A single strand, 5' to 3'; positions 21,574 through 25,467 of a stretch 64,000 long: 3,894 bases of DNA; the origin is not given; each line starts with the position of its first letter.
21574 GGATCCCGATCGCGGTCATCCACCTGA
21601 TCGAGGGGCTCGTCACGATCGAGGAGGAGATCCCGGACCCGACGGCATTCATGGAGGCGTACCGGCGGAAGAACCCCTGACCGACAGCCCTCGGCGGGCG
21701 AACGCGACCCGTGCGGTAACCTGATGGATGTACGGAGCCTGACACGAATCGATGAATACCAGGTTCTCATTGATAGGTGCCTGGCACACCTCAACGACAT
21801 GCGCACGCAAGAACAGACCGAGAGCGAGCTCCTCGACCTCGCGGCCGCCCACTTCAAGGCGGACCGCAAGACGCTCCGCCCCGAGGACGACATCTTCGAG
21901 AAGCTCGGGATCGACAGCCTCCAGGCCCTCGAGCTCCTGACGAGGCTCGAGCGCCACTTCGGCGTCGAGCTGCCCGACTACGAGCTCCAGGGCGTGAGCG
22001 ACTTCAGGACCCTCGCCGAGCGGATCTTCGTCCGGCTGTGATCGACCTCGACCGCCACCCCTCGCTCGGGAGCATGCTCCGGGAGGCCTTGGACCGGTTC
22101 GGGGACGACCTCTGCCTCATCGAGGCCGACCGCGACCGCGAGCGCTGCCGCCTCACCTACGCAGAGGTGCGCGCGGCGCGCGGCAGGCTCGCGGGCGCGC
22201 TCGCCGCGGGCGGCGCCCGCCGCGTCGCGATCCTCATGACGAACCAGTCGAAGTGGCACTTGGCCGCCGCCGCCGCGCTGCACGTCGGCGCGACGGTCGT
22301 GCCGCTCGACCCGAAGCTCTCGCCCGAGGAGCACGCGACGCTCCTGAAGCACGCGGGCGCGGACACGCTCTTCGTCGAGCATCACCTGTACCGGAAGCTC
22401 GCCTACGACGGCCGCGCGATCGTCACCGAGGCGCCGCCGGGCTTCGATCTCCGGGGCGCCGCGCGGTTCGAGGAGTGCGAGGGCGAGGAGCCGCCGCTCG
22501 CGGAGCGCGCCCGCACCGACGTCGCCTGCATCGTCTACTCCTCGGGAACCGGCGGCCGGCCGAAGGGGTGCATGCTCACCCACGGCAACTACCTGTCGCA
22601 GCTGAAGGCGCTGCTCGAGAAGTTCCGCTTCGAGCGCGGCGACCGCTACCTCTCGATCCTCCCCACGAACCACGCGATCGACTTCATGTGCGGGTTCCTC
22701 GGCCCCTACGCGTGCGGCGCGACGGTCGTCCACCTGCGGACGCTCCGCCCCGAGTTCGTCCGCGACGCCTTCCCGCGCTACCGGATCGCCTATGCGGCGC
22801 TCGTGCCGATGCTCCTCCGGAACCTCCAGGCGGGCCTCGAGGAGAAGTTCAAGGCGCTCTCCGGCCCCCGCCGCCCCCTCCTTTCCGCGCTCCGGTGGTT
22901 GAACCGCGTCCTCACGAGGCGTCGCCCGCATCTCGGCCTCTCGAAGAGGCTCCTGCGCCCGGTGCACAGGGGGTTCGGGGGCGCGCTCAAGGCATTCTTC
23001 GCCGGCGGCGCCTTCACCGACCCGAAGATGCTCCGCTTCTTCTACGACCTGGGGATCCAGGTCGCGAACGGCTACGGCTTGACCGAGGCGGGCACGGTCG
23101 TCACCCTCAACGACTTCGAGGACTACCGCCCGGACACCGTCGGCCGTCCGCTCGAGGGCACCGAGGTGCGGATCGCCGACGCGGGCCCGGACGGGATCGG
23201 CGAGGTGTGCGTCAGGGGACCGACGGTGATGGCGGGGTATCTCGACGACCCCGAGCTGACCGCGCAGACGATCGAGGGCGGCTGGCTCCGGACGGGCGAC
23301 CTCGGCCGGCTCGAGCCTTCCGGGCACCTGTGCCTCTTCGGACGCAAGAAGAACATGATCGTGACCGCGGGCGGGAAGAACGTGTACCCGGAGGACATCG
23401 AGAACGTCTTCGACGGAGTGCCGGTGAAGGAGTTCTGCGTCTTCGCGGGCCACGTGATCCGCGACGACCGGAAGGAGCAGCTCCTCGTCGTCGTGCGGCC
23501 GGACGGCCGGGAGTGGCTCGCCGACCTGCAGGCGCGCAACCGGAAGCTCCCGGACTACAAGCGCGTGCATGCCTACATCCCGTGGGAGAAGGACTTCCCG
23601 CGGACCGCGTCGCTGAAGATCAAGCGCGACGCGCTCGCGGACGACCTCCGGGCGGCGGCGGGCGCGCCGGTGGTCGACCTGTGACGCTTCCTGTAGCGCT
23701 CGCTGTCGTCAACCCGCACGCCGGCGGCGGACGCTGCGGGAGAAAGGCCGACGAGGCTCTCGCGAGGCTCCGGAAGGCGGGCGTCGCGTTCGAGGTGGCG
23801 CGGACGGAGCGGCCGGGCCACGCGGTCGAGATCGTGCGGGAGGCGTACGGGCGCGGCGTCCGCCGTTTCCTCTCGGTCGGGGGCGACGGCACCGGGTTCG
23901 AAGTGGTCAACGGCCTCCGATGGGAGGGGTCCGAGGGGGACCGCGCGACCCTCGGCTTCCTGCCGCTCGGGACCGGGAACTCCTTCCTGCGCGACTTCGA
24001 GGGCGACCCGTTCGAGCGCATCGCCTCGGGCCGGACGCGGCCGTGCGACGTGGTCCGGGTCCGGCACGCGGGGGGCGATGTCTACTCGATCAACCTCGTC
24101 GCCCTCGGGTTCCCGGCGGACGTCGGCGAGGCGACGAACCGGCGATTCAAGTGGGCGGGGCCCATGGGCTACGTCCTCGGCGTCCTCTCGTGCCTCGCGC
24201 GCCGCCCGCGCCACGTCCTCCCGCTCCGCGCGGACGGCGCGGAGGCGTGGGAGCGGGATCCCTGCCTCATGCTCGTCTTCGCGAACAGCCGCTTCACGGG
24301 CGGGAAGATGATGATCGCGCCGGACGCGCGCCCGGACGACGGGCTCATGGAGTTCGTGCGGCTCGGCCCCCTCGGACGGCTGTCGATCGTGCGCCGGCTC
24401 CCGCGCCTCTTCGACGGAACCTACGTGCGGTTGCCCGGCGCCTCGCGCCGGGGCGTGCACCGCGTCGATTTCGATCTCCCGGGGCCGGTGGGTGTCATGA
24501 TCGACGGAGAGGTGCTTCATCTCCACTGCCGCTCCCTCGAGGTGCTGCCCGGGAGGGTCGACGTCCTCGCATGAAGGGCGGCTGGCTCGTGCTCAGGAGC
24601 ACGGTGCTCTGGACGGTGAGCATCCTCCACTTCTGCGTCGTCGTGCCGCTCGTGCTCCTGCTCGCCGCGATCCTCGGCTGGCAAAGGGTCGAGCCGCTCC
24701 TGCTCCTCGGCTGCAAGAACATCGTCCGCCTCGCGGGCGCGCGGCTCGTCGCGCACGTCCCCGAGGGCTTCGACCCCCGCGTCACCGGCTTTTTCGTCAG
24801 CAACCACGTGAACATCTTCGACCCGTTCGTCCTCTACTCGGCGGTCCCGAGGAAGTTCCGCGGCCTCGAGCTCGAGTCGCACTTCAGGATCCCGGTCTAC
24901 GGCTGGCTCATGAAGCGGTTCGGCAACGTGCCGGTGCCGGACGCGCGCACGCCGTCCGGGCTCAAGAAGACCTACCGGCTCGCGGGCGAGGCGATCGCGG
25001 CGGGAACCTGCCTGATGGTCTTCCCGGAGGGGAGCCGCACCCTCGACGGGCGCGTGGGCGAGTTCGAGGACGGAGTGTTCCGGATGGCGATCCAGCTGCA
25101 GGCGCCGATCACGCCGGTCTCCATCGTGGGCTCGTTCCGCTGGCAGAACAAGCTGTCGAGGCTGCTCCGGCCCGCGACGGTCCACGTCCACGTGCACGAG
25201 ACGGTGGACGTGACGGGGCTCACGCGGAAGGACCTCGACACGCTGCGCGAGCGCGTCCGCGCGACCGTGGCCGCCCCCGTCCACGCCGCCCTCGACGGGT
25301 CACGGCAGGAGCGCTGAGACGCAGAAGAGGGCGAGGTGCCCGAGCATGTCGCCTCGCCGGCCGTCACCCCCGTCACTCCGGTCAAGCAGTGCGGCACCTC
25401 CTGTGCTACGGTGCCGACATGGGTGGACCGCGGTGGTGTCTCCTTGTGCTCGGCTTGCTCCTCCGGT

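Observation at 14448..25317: Ten-gene translationally coupled lipid operon with dedicated ACP, two acyl-AMP ligases, two fatty-acyl reductases, a lipid kinase and PlsC: candidate ether-lipid / fatty-alcohol lipid pathway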

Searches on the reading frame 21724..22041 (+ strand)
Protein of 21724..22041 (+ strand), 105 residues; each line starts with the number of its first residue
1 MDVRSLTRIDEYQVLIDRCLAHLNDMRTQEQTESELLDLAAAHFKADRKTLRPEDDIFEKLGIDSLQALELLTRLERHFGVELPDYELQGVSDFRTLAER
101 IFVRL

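Call 6: search_protein_families(library=pfam, proteins=[window:21724-22041:+], max_evalue=0.01)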
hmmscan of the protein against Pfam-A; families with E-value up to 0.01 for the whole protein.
window:21724-22041:+ (105 aa): 1 family
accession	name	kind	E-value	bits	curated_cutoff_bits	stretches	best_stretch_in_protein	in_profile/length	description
PF00550.31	PP-binding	-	1.4e-12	48.1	20.8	1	35-101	2-67/67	Phosphopantetheine attachment site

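Call 7: search_protein_families(library=ncbifam, proteins=[window:21724-22041:+], max_evalue=0.001)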
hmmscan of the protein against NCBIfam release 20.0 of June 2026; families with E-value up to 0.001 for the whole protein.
window:21724-22041:+ (105 aa): 14 families
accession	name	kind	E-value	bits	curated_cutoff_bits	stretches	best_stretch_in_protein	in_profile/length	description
NF002148.0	PRK00982.1-2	subfamily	6.4e-09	35.5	71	1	30-93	3-66/79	acyl carrier protein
TIGR00517.1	acyl_carrier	equivalog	8.9e-08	31.9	70.45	1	33-89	5-61/77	acyl carrier protein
NF005079.0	PRK06508.1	equivalog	1.2e-06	28.8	83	1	36-103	8-76/93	acyl carrier protein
NF005480.0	PRK07081.1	equivalog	3.1e-06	27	72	1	41-89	12-59/83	acyl carrier protein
NF002151.0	PRK00982.1-5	equivalog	8.4e-06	25.8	92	1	42-88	14-60/78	acyl carrier protein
NF002150.0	PRK00982.1-4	subfamily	8.7e-06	25.9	66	1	36-93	10-70/80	acyl carrier protein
NF002149.0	PRK00982.1-3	equivalog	1.5e-05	24.8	106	1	46-89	18-61/78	acyl carrier protein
NF003757.0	PRK05350.1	equivalog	2.2e-05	24.5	65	1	26-87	1-62/83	acyl carrier protein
NF058660.1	cispen_ACP_AmcB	equivalog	2.4e-05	24.4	80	1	47-98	19-69/80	cispentacin biosynthesis acyl carrier protein AmcB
NF045894.1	PKS_plus_SDR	equivalog_domain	2.6e-05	22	1740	1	21-99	1426-1507/1515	type I polyketide synthase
NF002147.0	PRK00982.1-1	equivalog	3.5e-05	23.6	84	1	46-91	22-67/83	acyl carrier protein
NF003464.0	PRK05087.1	equivalog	4.6e-05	23.3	68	1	32-88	3-59/78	D-alanine--poly(phosphoribitol) ligase subunit DltC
NF040636.1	AcpM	exception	0.0002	21.3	146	1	50-91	24-65/93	meromycolate extension acyl carrier protein AcpM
NF009104.0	PRK12449.1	equivalog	0.00021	21.1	70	1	51-101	25-75/80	acyl carrier protein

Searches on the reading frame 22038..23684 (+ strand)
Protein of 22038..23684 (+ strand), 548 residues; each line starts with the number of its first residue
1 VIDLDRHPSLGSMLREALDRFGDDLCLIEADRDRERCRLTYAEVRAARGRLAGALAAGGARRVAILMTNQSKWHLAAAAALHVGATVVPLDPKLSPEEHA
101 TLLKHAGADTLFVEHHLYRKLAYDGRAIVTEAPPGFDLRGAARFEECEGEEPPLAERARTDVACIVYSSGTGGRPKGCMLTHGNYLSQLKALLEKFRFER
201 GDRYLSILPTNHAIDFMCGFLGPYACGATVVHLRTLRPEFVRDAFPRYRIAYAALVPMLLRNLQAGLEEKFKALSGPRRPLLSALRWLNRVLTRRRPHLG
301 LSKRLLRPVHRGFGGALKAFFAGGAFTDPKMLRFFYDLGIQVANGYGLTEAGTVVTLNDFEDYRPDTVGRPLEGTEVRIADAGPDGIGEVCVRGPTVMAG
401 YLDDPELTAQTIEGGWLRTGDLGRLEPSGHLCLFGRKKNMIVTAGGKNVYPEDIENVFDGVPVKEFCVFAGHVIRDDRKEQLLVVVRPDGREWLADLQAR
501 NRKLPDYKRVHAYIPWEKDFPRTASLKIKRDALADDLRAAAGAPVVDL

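Call 6: search_protein_families(library=pfam, proteins=[window:22038-23684:+], max_evalue=0.01)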
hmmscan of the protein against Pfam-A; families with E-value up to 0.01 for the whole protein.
window:22038-23684:+ (548 aa): 1 family
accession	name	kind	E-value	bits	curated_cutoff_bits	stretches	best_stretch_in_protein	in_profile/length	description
PF00501.34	AMP-binding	-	1.8e-70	238.1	29.9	1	15-402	2-384/384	AMP-binding enzyme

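Call 7: search_protein_families(library=ncbifam, proteins=[window:22038-23684:+], max_evalue=0.001)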
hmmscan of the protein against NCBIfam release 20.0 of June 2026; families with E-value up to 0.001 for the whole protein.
window:22038-23684:+ (548 aa): 101 families (the best 25 are shown)
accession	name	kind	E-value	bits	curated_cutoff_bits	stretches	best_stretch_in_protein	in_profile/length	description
NF004837.0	PRK06187.1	subfamily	1.1e-71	241.7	476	2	317-539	288-524/531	long-chain-fatty-acid--CoA ligase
NF005801.1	PRK07656.1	equivalog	3.9e-65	220.4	657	2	333-528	298-494/500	FadD3 family acyl-CoA ligase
TIGR01923.1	menE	equivalog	1.3e-54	185.8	330.15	2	315-472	224-382/442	o-succinylbenzoate--CoA ligase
NF002966.0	PRK03640.1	equivalog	4.6e-51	173.9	556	2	304-536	242-479/483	o-succinylbenzoate--CoA ligase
NF005702.0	PRK07514.1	subfamily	2.7e-49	167.9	558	2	336-537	292-500/506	malonyl-CoA synthase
NF052580.1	Str24CoAsynCasG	equivalog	1.9e-48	165.2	750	2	342-532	347-545/548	steroid-24-oyl-CoA synthetase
NF038343.1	ligase_FadD11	exception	7.8e-47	159.9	950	2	316-458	328-466/585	fatty acid--CoA ligase FadD11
NF004511.1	PRK05852.1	equivalog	9.5e-47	159.8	650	2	338-535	298-502/505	FadD7 family fatty acid--CoA ligase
TIGR01733.1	AA-adenyl-dom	subfamily_domain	5.2e-46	157.3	317.4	2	40-270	1-233/409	amino acid adenylation domain-containing protein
NF006181.0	PRK08314.1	subfamily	1.1e-45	156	705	3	333-536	338-553/563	long-chain-fatty-acid--CoA ligase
NF004114.0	PRK05605.1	equivalog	1.7e-45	155.4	766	2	342-538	366-570/575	long-chain-fatty-acid--CoA ligase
NF052269.1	Staph_lig_FadD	equivalog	2e-45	155.1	650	2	317-535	267-491/499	long-chain-fatty-acid--CoA ligase FadD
NF004758.0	PRK06087.1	equivalog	6.6e-45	153.5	736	2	316-538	304-536/548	medium-chain fatty-acid--CoA ligase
NF006182.0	PRK08316.1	subfamily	1.3e-44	152.6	663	2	6-250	9-261/523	fatty acyl-CoA synthetase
NF005858.0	PRK07787.1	subfamily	3.4e-44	151.1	575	2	329-534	257-469/471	acyl-CoA synthetase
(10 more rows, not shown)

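Call 43: search_solved_structures(query=window:22038-23684:+, max_evalue=1e-20)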
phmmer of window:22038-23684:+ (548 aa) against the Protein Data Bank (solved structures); distinct sequences matched with E-value up to 1e-20: 68 (the best 60 are shown).
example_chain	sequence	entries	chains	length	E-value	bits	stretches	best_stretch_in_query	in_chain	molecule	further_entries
6mfy_A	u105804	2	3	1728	4.7e-42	147.3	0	341-537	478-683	Linear gramicidin synthase subunit A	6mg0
9be3_A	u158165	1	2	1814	1.1e-41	146.1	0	341-537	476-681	Linear gramicidin synthase subunit A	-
9be4_A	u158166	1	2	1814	1.1e-41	146.1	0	341-537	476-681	Linear gramicidin synthase subunit A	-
6mfz_A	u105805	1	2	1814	1.1e-41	146.1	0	341-537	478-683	Linear gramicidin synthase subunit A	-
9meh_A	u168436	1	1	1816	1.1e-41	146.1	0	341-537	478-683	Linear gramicidin synthase subunit A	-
5x8f_A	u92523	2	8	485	3.1e-35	124.8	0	317-536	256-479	2-succinylbenzoate--CoA ligase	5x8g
8weu_A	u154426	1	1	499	3.3e-34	121.4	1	316-528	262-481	Fatty-acyl-CoA synthase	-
8wev_A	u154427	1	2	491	4e-34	121.1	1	316-528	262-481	Feruloyl-CoA Synthetase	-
5buq_A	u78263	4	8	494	4.2e-34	121.1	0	318-536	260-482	2-succinylbenzoate--CoA ligase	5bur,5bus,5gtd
3r44_A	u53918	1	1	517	2.1e-33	118.8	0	318-469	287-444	fatty acyl CoA synthetase FADD13 (FATTY-ACYL-CoA SYNTHETASE)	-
3a9u_A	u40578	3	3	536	3.2e-31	111.5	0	341-535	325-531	4-coumarate--CoA ligase | 4-coumarate:CoA ligase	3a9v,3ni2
8r2q_A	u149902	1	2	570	7.1e-31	110.4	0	341-465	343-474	Probable fatty-acid-CoA ligase FadD5 (Fatty-acid-CoA synthetase) (Fatty-acid-CoA synthase)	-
3ivr_A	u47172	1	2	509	8.3e-31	110.2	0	346-470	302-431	Putative long-chain-fatty-acid CoA ligase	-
8r2r_A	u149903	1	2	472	1e-30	109.9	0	341-460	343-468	Probable fatty-acid-CoA ligase FadD5 (Fatty-acid-CoA synthetase) (Fatty-acid-CoA synthase)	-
5wm2_A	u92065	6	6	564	7.8e-30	107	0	10-260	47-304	Salicylate-AMP ligase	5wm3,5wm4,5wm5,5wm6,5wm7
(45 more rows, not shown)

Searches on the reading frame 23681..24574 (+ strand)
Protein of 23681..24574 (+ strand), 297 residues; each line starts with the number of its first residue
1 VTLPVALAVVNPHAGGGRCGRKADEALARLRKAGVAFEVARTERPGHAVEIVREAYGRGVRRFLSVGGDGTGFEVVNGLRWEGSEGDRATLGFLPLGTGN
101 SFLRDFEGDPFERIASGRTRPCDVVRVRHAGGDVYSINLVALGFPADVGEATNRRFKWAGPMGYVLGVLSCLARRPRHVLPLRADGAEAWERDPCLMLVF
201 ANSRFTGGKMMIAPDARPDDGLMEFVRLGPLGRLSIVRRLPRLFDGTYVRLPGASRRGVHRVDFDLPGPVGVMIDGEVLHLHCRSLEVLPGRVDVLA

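Call 6: search_protein_families(library=pfam, proteins=[window:23681-24574:+], max_evalue=0.01)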
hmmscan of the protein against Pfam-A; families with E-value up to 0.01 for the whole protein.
window:23681-24574:+ (297 aa): 2 families
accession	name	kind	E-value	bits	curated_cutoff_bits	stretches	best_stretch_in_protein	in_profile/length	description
PF00781.29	DAGK_cat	-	1.7e-24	86.2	23.6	1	6-127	2-125/125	Diacylglycerol kinase catalytic domain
PF19279.4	YegS_C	-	2.2e-24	86.5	27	1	139-296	2-157/158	YegS C-terminal NAD kinase beta sandwich-like domain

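Call 7: search_protein_families(library=ncbifam, proteins=[window:23681-24574:+], max_evalue=0.001)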
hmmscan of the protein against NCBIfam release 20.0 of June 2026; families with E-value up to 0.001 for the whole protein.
window:23681-24574:+ (297 aa): 10 families
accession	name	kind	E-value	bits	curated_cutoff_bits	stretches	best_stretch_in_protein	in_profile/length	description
NF008882.0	PRK11914.1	equivalog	9.4e-31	107.1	302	1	8-292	13-297/306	diacylglycerol kinase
TIGR00147.1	TIGR00147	subfamily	1.1e-26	93.4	118.65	1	6-295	4-292/296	YegS/Rv2252/BmrU family lipid kinase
NF009602.0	PRK13054.1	equivalog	5.6e-25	88.1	284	1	24-295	21-290/301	lipid kinase YegS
NF009604.0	PRK13057.1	equivalog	3.5e-24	85.3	274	1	6-297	11-294/302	lipid kinase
TIGR03702.1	lip_kinase_YegS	equivalog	1.5e-22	80.1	387.45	1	24-293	17-284/295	lipid kinase YegS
NF009874.0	PRK13337.1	equivalog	2e-17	63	385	1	9-227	8-223/305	diacylglycerol kinase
NF009603.0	PRK13055.1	subfamily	6.3e-12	45.1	342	1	8-245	7-244/335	diacylglycerol kinase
NF009605.0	PRK13059.1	equivalog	5.3e-10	38.8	313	1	9-226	7-219/295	putative lipid kinase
NF002033.0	PRK00861.1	subfamily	1.6e-09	36.8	293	1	6-185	14-189/328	putative lipid kinase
NF009025.0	PRK12361.1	equivalog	2.8e-08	32.4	505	1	6-192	244-430/546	hypothetical protein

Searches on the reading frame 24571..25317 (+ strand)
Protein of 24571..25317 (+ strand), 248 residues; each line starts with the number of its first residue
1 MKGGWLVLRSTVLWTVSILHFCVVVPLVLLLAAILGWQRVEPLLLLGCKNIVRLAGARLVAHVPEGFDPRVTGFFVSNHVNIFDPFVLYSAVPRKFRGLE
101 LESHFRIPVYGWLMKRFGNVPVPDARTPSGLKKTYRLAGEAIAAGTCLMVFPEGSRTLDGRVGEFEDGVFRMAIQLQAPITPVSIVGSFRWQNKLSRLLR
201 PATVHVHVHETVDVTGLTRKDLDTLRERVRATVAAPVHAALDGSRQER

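Call 6: search_protein_families(library=pfam, proteins=[window:24571-25317:+], max_evalue=0.01)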
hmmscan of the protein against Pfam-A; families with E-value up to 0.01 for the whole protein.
window:24571-25317:+ (248 aa): 1 family
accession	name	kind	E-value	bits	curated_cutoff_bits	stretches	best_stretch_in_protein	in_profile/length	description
PF01553.26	Acyltransferase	-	9.9e-20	71.1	23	1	73-185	16-131/132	Acyltransferase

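Call 7: search_protein_families(library=ncbifam, proteins=[window:24571-25317:+], max_evalue=0.001)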
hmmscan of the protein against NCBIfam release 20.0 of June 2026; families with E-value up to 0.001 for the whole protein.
window:24571-25317:+ (248 aa): 6 families
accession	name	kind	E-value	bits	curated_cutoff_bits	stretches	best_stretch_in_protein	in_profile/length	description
TIGR00530.1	AGP_acyltrn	subfamily_domain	2.5e-18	66.1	102.95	1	74-185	19-129/130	1-acylglycerol-3-phosphate O-acyltransferase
NF006386.0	PRK08633.1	equivalog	3.3e-15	54.9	1221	1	74-197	444-561/1147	acyl-[ACP]--phospholipid O-acyltransferase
NF052552.1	LyOrLpactfOlsARHOCB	equivalog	3.2e-06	26.3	300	1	6-171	22-182/271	lyso-ornithine lipid O-acyltransferase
NF052553.1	LyOrLpactfOlsABRUA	equivalog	5.5e-05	22.4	300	1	8-171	5-162/263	lyso-ornithine lipid O-acyltransferase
NF011593.0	PRK15018.1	equivalog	6.4e-05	22.8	501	1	72-234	66-226/245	1-acylglycerol-3-phosphate O-acyltransferase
NF005291.0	PRK06814.1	equivalog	0.00096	17.1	1349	1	76-221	459-595/1140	acyl-[ACP]--phospholipid O-acyltransferase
